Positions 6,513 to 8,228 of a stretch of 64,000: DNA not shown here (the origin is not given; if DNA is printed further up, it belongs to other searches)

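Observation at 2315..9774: RND efflux operon carries a fourth, translationally coupled lipoprotein between the pump and the TolC-like channel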

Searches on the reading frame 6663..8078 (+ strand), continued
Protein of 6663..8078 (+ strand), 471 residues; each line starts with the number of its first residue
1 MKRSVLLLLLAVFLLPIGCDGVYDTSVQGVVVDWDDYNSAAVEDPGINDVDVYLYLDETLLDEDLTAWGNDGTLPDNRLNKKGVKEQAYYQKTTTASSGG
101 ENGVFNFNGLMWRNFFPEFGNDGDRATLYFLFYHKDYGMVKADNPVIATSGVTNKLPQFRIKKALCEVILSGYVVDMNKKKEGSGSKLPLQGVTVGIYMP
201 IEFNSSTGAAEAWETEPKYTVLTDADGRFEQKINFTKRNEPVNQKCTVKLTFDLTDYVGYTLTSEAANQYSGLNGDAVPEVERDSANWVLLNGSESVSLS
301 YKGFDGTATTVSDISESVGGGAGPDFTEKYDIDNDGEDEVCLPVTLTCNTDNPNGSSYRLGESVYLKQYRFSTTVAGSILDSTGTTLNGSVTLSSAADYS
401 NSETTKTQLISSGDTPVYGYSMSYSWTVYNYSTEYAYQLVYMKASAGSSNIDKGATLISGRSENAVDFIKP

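Call 44: list_cluster_members(proteins=[P0112, P0136, P0087, P0110, P0120, P0115, P0156, P0075, P0083, P0149])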
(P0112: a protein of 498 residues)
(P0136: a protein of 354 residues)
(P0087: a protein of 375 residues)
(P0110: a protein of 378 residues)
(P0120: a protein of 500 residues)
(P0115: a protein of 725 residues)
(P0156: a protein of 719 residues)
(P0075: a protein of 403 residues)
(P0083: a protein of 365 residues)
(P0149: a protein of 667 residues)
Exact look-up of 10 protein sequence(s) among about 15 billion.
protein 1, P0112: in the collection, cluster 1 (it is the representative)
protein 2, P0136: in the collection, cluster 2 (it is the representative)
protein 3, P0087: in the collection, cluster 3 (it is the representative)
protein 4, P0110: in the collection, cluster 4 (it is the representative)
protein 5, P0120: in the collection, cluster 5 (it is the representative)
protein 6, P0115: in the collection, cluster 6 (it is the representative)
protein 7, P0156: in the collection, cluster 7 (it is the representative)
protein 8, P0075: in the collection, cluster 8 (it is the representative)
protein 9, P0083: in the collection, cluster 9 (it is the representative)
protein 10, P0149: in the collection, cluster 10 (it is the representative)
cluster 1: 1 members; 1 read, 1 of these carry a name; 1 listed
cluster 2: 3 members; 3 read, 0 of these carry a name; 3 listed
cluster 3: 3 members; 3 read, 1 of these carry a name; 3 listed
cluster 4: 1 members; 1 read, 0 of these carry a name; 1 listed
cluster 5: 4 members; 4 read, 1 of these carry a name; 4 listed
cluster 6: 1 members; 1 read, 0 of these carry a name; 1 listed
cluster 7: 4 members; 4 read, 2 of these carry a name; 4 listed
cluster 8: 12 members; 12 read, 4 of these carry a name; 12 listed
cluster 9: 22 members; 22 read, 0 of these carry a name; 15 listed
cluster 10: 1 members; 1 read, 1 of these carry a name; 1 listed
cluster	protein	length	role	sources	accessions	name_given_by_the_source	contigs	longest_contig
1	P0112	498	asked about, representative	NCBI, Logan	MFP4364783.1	MAG: hypothetical protein ACLFR1_13055 [Spirochaetia bacterium]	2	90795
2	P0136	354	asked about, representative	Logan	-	-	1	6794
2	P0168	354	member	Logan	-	-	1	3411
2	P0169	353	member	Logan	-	-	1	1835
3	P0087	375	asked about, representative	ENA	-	-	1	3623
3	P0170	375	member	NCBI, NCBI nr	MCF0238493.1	MAG: hypothetical protein HUK24_07815 [Sphaerochaetaceae bacterium] | hypothetical protein [Sphaerochaetaceae bacterium]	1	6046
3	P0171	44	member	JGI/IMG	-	-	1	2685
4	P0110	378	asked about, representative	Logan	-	-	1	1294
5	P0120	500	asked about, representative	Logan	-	-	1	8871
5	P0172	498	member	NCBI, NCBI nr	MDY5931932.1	MAG: hypothetical protein SPJ34_07880 [Candidatus Ornithospirochaeta sp.] | hypothetical protein [Candidatus Ornithospirochaeta sp.]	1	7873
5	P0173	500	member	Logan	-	-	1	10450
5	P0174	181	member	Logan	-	-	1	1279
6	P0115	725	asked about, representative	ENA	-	-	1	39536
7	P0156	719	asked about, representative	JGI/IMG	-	hypothetical protein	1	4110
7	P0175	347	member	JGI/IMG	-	hypothetical protein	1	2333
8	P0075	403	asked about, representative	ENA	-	-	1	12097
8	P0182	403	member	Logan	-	-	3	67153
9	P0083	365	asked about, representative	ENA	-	-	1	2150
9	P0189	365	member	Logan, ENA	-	-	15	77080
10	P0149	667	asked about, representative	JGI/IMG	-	hypothetical protein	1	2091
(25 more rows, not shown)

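Call 46: find_encoding_contigs(protein=P0112, flank=7000, max_places=1)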
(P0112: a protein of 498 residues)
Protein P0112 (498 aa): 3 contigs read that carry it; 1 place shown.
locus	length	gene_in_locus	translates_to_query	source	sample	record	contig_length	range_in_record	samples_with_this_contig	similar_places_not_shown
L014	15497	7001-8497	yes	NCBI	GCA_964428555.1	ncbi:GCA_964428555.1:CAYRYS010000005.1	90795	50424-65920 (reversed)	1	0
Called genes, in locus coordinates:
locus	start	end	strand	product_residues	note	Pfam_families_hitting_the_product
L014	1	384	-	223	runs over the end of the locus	-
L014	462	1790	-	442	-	-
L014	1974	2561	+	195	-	PF00440:TetR_N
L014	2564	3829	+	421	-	PF00364:Biotin_lipoyl (faint), PF25917:BSH_RND, PF25973:BSH_CzcB (faint), PF25881:HH_YBHG, PF25885:HH_EMRA (faint), PF25893:HH_CzcB, PF25954:Beta-barrel_RND_2 (weak), PF25989:YknX_C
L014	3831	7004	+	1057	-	PF00873:ACR_tran, PF03176:MMPL (weak)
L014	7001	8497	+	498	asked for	PF13620:CarboxypepD_reg (faint), PF20598:DUF6795 (faint)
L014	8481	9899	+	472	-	PF02321:OEP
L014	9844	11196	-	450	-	PF02518:HATPase_c (weak)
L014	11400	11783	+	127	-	PF00072:Response_reg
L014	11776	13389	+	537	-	PF00512:HisKA, PF00072:Response_reg, PF07228:SpoIIE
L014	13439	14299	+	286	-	PF02588:YitT_membrane, PF10035:DUF2179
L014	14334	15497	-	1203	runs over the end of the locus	PF00128:Alpha-amylase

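Call 47: find_encoding_contigs(protein=P0115, flank=7000, max_places=1)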
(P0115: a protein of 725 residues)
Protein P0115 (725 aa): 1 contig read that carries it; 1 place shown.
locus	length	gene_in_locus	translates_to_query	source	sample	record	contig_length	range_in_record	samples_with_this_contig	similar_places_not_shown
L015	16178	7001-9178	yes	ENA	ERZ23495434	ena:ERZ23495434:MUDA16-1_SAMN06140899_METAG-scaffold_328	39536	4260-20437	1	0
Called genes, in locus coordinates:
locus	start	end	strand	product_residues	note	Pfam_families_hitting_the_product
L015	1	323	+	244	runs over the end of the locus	PF01182:Glucosamine_iso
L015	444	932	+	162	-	-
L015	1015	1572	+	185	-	PF00440:TetR_N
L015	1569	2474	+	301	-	PF02129:Peptidase_S15 (faint), PF00561:Abhydrolase_1 (faint), PF12146:Hydrolase_4 (weak), PF00326:Peptidase_S9 (faint), PF12146:Hydrolase_4 (weak)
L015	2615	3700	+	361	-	PF25917:BSH_RND, PF25973:BSH_CzcB (faint), PF25876:HH_MFP_RND (faint), PF25893:HH_CzcB (weak)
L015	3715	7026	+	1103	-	PF00873:ACR_tran, PF02355:SecD_SecF_C (weak)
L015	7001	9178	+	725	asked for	-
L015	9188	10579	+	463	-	PF02321:OEP (faint)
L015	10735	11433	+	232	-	PF01177:Asp_Glu_race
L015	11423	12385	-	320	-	PF10340:Say1_Mug180 (weak), PF20434:BD-FAE, PF07859:Abhydrolase_3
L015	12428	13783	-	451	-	PF03616:Glt_symporter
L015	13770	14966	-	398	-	-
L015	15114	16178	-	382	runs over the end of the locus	PF00155:Aminotran_1_2, PF00266:Aminotran_5, PF01053:Cys_Met_Meta_PP (weak), PF01041:DegT_DnrJ_EryC1 (weak)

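Call 48: find_encoding_contigs(protein=P0189, flank=7000, max_places=1)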
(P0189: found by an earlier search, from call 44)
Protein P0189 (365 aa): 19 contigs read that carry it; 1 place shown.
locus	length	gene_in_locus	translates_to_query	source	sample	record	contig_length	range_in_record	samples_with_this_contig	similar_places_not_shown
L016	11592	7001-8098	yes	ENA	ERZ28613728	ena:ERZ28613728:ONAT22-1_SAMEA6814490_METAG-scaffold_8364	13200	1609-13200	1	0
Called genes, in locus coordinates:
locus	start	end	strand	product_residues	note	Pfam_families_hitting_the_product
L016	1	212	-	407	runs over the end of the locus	PF00654:Voltage_CLC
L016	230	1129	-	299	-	PF21033:RMD1-3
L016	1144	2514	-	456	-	PF00171:Aldedh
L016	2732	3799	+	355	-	PF25917:BSH_RND, PF25973:BSH_CzcB (weak), PF25997:BSH_YhbJ (faint)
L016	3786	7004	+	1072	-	PF00873:ACR_tran, PF02355:SecD_SecF_C (faint), PF00873:ACR_tran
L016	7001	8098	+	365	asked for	-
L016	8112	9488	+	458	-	PF02321:OEP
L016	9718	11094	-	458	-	PF03023:MurJ, PF01554:MatE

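Call 49: find_encoding_contigs(protein=P0182, flank=7000, max_places=1)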
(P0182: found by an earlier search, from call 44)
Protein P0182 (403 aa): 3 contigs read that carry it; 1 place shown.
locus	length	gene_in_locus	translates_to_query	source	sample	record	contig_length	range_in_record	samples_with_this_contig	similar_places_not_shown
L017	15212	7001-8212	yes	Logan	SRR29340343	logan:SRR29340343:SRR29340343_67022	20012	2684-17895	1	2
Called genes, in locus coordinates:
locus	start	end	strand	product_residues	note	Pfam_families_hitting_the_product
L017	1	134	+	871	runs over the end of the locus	PF00330:Aconitase, PF00694:Aconitase_C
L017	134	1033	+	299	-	PF13635:DUF4143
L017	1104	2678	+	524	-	PF00370:FGGY_N, PF02782:FGGY_C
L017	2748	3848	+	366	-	PF25973:BSH_CzcB (weak), PF25917:BSH_RND, PF25954:Beta-barrel_RND_2 (faint)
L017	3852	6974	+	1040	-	PF00873:ACR_tran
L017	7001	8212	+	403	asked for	-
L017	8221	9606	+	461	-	PF02321:OEP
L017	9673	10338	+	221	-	-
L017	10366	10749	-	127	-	PF08818:DUF1801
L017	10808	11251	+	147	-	-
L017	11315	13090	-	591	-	PF13510:Fer2_4, PF10588:NADH-G_4Fe-4S_3, PF12837:Fer4_6 (weak), PF13183:Fer4_8 (weak), PF14697:Fer4_21 (weak), PF12838:Fer4_7, PF02906:Fe_hyd_lg_C, PF02256:Fe_hyd_SSU, +5 more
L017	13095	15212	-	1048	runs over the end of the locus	PF01512:Complex1_51K, PF10531:SLBB (weak), PF10589:NADH_4Fe-4S, PF14691:Fer4_20, PF07992:Pyr_redox_2, PF13450:NAD_binding_8, PF13738:Pyr_redox_3, PF00070:Pyr_redox, +6 more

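Call 54: find_related_loci(query=A4, collection=metagenome_contigs, flank=5000)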
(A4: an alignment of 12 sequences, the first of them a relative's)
Query A4 (453 aa) in metagenome_contigs; peptide patterns used: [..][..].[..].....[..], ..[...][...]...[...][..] (x = any residue, [..] = any of these).
185 stretches matched a pattern; 25 encode a relative of the query (tblastn E <= 1e-3); 25 distinct loci.
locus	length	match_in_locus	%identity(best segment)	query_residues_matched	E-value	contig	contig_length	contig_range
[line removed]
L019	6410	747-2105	63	1-453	1e-176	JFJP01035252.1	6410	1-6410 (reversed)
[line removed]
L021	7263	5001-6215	58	32-451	3e-153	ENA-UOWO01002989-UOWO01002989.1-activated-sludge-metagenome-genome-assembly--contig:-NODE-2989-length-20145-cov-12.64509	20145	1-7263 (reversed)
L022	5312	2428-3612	56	2-398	4e-132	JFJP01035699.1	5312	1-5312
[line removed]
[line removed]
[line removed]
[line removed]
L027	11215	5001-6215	58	32-451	8e-152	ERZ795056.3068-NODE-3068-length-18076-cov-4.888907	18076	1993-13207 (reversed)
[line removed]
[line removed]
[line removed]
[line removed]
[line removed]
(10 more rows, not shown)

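Call 62: list_cluster_members(proteins=[P0017, P0018, P0020, P0024, P0032, P0043, P0066, P0098, P0130, P0021])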
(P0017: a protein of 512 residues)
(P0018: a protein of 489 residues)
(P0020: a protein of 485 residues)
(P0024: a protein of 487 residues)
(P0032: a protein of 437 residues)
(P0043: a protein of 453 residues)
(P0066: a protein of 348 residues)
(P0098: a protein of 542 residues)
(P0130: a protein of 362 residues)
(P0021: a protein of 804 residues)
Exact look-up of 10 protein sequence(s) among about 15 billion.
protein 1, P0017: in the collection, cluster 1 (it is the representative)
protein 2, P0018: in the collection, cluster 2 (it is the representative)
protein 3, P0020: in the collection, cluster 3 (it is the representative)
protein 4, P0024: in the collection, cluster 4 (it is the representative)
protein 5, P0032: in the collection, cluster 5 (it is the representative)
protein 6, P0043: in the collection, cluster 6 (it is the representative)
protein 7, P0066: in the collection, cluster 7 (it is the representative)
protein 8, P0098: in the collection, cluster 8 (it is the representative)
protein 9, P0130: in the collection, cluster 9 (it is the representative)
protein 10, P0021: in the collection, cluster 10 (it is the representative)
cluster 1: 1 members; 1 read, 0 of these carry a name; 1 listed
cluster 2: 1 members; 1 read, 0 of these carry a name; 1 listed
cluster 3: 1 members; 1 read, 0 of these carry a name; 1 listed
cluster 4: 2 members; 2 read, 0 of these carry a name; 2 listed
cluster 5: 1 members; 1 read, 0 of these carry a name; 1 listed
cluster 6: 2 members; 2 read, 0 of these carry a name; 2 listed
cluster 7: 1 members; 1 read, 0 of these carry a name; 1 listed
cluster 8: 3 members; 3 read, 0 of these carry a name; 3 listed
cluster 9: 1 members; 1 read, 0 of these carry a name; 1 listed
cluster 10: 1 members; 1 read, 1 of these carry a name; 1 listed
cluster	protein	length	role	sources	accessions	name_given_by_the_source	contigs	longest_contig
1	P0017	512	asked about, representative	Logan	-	-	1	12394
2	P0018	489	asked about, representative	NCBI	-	-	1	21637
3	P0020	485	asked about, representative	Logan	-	-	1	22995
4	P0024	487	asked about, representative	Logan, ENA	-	-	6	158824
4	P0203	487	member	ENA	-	-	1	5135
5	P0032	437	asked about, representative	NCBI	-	-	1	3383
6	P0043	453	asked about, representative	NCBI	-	-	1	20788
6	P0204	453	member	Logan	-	-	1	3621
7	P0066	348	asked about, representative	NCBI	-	-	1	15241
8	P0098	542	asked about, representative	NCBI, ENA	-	-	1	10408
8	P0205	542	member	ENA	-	-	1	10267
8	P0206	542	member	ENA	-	-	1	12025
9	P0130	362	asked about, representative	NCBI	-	-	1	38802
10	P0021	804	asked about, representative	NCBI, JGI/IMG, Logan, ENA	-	hypothetical protein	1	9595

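Call 63: search_solved_structures(query=A1, max_evalue=1)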
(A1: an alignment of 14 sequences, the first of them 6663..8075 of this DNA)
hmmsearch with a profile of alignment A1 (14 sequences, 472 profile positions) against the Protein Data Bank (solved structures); distinct sequences matched with E-value up to 1: 0.

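Call 72: search_protein_families(library=pfam, proteins=[L006:1-1383:-, L006:1396-2457:-, L005:2-2404:+, L008:72-2156:+], max_evalue=0.001)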
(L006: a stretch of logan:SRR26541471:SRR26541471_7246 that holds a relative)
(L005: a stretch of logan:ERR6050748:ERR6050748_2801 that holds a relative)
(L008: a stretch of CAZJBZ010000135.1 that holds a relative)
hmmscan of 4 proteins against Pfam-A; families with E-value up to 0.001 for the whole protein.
L006:1-1383:- (461 aa): 1 family
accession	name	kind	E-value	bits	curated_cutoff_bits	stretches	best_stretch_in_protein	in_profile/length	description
PF00873.25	ACR_tran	-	1.3e-102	344.7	28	1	3-458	1-458/1021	AcrB/AcrD/AcrF family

L006:1396-2457:- (353 aa): 3 families
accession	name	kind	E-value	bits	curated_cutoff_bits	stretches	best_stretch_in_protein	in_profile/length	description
PF16576.10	HlyD_D23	-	4.7e-21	75.5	30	1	57-274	2-214/214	Barrel-sandwich domain of CusB or HlyD membrane-fusion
PF13437.12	HlyD_3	-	3.1e-13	50.8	22.2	1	169-271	2-106/106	HlyD family secretion protein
PF00364.28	Biotin_lipoyl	-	0.00047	20.4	22.1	0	80-103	50-73/73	Biotin-requiring enzyme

L005:2-2404:+ (800 aa): 2 families
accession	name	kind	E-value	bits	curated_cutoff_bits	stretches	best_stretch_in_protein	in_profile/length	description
PF00873.25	ACR_tran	-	7.2e-160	534.3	28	1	6-761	271-1020/1021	AcrB/AcrD/AcrF family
PF02355.23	SecD_SecF_C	-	2.1e-09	37.5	20.5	1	62-215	26-178/189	Protein export membrane protein SecD/SecF, C-terminal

L008:72-2156:+ (694 aa): 1 family
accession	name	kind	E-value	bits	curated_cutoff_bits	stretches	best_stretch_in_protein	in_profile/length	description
PF00873.25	ACR_tran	-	5.3e-137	458.6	28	1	3-677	363-1020/1021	AcrB/AcrD/AcrF family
